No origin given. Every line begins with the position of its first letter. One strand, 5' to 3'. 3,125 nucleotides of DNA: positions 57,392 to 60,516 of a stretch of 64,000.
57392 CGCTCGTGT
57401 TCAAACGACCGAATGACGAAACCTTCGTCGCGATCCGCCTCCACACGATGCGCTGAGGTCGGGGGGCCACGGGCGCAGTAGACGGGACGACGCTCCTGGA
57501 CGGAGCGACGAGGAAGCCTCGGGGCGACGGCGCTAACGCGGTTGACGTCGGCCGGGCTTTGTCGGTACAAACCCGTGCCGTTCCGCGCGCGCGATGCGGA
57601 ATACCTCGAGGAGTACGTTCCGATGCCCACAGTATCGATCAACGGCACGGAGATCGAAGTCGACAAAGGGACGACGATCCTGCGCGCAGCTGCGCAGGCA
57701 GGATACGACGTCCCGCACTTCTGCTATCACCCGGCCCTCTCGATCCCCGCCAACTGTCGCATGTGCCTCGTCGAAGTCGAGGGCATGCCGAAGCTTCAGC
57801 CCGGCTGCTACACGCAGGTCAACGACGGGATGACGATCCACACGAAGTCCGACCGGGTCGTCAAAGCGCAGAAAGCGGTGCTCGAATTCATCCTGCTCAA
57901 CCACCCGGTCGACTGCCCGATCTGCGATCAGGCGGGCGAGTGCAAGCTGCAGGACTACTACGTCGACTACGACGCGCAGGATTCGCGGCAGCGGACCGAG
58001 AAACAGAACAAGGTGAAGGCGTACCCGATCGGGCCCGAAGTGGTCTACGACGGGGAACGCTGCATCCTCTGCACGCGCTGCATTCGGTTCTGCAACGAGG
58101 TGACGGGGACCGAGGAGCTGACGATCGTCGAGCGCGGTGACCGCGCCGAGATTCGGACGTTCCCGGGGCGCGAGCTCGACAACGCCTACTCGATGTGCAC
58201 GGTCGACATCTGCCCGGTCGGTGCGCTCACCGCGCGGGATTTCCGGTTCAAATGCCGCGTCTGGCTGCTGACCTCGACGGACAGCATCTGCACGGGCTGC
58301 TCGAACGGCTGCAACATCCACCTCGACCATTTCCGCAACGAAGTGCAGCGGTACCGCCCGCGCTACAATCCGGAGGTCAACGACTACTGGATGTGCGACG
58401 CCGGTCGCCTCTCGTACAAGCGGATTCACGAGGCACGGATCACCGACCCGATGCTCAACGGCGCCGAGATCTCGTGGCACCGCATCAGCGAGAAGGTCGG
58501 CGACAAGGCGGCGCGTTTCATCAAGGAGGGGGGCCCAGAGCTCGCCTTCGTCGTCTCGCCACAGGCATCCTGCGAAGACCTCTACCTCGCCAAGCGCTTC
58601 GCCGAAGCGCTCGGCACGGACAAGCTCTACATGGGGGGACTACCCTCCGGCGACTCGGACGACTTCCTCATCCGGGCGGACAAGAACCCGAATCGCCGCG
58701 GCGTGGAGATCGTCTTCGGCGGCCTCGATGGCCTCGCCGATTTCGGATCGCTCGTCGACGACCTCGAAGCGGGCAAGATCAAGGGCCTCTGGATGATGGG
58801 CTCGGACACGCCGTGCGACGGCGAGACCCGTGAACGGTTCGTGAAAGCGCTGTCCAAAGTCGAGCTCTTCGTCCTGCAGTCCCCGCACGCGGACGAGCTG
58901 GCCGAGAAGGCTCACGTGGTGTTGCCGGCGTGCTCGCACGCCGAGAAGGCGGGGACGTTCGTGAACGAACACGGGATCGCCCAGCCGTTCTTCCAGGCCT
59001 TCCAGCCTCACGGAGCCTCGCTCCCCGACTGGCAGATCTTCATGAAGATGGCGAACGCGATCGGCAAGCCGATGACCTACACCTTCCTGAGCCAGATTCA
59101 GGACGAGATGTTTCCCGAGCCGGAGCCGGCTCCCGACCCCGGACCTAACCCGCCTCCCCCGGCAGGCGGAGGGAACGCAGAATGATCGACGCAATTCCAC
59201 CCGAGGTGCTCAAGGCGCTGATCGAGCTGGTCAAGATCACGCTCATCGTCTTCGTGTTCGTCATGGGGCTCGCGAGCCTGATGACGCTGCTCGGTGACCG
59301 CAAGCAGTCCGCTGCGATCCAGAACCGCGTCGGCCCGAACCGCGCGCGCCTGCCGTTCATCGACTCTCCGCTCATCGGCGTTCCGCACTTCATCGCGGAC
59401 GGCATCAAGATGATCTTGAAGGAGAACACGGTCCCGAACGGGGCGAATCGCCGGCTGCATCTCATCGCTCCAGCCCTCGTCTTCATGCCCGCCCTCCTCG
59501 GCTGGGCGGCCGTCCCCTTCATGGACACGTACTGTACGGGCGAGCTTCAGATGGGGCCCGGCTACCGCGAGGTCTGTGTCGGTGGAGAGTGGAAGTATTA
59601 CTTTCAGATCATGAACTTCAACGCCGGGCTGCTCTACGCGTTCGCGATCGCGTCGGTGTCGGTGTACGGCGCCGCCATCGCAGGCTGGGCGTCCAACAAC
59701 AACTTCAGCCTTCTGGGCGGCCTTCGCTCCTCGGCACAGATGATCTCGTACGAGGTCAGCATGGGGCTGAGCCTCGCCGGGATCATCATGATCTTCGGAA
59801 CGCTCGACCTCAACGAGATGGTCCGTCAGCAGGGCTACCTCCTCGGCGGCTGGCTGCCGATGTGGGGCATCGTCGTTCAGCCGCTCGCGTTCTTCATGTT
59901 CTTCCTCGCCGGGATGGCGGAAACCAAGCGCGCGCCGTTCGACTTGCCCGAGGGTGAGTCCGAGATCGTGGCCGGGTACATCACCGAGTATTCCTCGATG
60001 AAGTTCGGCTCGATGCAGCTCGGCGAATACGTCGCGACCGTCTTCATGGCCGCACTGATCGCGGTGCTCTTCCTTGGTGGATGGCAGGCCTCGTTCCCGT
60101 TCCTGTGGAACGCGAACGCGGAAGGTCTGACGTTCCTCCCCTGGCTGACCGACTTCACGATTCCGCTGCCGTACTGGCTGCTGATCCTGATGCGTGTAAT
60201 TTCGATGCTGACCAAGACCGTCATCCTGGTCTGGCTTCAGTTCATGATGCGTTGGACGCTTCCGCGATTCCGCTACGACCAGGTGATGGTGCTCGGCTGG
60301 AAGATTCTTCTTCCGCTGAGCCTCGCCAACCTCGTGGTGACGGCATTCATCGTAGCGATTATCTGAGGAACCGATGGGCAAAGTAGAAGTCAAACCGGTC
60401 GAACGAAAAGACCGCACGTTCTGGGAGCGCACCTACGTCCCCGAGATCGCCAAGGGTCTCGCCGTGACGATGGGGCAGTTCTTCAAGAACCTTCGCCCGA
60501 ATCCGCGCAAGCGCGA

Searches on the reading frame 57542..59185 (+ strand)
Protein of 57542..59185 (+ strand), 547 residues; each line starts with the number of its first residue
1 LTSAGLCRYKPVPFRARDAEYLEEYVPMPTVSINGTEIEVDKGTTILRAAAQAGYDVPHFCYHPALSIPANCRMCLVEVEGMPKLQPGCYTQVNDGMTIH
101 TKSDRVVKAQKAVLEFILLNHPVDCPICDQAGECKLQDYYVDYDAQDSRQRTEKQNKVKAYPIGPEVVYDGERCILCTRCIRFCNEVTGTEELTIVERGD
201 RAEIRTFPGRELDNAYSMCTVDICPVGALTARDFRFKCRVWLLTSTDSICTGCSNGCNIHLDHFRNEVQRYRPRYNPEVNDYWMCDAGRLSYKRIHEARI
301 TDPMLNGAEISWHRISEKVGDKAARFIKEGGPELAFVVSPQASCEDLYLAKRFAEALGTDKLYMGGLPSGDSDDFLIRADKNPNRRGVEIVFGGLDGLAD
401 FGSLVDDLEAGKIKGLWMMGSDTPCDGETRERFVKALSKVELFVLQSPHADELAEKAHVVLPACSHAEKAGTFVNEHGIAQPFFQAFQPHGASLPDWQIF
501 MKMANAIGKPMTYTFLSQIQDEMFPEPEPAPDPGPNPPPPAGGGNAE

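Call 88: search_protein_families(library=pfam, proteins=[window:57542-59185:+], max_evalue=0.0001)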
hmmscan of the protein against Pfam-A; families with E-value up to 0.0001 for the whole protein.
window:57542-59185:+ (547 aa): 7 families
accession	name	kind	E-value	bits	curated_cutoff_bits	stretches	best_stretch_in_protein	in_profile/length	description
PF00384.28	Molybdopterin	-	1.1e-23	84.3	24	1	406-505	252-352/353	Molybdopterin oxidoreductase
PF22117.2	Fer4_Nqo3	-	8.1e-23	80.8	27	1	164-230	1-67/67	NADH-quinone oxidoreductase subunit 3, ferredoxin-like domain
PF13510.11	Fer2_4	-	3.7e-19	69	22.8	1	30-103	5-81/82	2Fe-2S iron-sulfur cluster binding domain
PF10588.14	NADH-G_4Fe-4S_3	-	1.3e-15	57.1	27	1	110-149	1-40/40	NADH-ubiquinone oxidoreductase-G iron-sulfur binding region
PF00111.32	Fer2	-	1.3e-08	35.1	21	1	33-83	3-52/77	2Fe-2S iron-sulfur cluster binding domain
PF04879.21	Molybdop_Fe4S4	-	1.5e-06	28.5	22.7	1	244-296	2-54/55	Molybdopterin oxidoreductase Fe4S4 domain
PF22151.2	Fer4_NDSU1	-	4.5e-06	26.5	23.8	1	245-292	3-50/51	NADH-ubiquinone oxidoreductase NDSU1/NuoG-like, 4Fe-4S domain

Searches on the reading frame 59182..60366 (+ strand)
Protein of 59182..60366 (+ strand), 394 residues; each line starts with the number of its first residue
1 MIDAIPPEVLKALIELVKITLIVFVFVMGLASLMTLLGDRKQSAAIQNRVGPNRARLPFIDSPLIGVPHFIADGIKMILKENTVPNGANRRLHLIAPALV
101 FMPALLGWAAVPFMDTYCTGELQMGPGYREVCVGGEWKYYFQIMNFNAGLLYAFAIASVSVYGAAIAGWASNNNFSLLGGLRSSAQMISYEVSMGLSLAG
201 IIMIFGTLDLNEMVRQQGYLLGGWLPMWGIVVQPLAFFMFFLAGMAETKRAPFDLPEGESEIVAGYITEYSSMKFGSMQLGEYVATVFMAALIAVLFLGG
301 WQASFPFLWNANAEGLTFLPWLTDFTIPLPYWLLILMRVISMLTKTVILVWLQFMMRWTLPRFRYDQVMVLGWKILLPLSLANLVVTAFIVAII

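Call 88: search_protein_families(library=pfam, proteins=[window:59182-60366:+], max_evalue=0.0001)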
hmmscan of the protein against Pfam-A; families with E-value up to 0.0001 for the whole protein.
window:59182-60366:+ (394 aa): 1 family
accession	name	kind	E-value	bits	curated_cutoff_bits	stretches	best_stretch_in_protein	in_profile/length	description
PF00146.26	NADHdh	-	3.4e-101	339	27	1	21-388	3-298/298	NADH dehydrogenase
